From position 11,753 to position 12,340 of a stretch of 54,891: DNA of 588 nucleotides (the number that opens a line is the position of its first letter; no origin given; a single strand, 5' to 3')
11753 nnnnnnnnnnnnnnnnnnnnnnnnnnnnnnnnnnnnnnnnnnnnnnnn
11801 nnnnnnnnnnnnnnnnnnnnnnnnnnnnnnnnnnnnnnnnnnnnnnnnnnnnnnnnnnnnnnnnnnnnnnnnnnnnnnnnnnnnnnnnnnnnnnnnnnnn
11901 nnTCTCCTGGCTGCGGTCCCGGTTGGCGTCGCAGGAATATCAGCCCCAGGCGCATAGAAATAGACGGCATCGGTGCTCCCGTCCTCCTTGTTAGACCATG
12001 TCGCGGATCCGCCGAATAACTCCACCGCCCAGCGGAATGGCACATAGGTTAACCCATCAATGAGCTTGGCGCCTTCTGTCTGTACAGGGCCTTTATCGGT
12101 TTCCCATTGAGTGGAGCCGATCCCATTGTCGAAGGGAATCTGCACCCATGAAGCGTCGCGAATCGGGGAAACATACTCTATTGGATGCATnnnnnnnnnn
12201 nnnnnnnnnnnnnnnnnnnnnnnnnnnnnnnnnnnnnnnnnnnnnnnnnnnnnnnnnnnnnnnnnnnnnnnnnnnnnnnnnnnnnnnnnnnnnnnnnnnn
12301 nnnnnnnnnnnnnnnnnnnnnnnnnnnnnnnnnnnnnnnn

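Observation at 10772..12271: Thiaminase-I-like protein with conserved CTN nucleophile motif, fused to a cell-wall stalk-type domain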

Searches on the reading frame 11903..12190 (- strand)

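Call 37: search_protein_families(library=pfam, proteins=[window:11903-12190:-], max_evalue=1)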
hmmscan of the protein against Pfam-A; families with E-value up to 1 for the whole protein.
seq(96 aa): 1 family
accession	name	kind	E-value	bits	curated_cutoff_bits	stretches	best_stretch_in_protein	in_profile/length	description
PF07833.16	Cu_amine_oxidN1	-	0.0024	18.3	24.2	1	42-69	14-41/108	Copper amine oxidase N-terminal domain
